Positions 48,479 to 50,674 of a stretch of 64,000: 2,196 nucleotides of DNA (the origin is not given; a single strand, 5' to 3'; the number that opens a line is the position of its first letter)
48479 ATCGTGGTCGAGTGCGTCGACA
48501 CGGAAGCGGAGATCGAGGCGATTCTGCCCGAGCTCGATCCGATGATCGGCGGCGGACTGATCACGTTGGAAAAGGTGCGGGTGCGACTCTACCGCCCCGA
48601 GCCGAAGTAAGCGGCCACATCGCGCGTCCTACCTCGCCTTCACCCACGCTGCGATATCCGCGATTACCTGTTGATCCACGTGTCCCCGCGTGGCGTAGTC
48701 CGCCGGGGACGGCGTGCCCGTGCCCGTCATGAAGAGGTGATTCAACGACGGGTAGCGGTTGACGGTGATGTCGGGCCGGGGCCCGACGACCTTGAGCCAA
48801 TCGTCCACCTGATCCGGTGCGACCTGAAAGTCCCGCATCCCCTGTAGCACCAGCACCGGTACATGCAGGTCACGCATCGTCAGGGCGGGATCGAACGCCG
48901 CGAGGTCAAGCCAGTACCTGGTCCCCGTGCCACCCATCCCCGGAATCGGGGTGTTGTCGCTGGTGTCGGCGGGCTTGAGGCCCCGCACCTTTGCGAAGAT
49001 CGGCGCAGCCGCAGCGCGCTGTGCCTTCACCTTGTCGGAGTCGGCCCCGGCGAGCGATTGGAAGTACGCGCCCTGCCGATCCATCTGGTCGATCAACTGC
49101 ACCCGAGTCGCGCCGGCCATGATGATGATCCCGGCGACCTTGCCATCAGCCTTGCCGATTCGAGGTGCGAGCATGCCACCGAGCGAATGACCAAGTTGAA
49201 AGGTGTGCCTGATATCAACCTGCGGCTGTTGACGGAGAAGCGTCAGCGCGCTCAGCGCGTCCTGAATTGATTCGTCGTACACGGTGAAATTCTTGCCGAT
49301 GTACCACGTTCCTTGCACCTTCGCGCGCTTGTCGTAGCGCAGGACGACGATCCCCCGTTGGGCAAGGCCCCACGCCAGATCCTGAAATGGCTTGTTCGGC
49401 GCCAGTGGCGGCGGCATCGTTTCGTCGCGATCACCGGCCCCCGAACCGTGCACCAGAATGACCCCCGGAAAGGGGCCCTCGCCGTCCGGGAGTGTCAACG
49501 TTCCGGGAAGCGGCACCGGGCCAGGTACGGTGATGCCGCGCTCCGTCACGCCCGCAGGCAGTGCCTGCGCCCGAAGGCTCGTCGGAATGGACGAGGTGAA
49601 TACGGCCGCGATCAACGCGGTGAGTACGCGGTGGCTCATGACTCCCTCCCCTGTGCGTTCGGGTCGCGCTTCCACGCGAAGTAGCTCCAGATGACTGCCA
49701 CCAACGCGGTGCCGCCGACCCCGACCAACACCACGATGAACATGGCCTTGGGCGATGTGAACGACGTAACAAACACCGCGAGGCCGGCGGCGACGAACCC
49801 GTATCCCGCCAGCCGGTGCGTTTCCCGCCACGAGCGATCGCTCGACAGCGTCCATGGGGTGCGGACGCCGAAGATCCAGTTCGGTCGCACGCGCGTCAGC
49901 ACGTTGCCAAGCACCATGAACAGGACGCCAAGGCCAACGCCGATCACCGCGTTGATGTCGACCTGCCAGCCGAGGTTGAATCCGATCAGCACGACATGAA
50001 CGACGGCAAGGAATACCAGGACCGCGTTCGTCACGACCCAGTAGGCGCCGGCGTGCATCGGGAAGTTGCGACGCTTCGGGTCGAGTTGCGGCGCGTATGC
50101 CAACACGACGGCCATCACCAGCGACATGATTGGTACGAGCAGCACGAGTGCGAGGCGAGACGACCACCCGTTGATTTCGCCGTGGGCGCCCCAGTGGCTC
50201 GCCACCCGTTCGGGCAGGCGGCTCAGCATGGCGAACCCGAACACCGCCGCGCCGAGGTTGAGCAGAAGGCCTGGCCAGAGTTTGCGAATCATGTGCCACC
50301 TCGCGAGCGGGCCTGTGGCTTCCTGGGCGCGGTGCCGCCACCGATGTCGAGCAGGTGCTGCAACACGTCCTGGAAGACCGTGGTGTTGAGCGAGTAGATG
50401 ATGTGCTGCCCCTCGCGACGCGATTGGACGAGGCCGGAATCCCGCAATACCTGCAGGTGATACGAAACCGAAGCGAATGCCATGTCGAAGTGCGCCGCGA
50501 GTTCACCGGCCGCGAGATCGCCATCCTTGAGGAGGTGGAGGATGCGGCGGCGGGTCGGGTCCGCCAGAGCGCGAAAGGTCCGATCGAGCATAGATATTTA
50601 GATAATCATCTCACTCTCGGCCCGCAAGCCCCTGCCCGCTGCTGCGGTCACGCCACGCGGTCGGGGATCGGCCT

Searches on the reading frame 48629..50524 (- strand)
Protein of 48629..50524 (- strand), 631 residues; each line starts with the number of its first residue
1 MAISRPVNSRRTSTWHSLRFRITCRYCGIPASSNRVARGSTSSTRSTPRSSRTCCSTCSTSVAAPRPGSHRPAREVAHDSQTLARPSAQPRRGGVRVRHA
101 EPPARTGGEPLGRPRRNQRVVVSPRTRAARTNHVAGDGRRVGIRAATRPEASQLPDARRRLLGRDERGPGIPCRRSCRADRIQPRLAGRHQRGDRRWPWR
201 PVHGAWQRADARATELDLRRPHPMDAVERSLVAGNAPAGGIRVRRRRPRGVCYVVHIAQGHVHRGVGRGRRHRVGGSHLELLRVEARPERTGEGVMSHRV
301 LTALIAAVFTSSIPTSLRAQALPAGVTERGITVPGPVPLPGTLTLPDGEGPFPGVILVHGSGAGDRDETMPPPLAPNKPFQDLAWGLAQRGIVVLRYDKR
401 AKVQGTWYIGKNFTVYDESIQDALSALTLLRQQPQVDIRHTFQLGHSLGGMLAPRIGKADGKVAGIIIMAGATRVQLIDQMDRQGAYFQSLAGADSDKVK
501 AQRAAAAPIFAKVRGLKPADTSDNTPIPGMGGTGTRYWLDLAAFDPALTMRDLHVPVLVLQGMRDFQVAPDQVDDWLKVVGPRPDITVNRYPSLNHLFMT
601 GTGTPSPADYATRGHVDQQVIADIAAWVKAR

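Call 35: search_protein_families(library=pfam, proteins=[window:48629-50524:-], max_evalue=0.001)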
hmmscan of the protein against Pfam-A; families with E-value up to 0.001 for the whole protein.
window:48629-50524:- (631 aa): 2 families
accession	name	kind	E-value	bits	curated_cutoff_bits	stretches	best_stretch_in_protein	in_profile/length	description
PF12146.15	Hydrolase_4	-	3.5e-10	40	27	1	380-599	20-235/239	Serine aminopeptidase, S33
PF00326.27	Peptidase_S9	-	0.00089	19.2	22.6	0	388-456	11-81/213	Prolyl oligopeptidase family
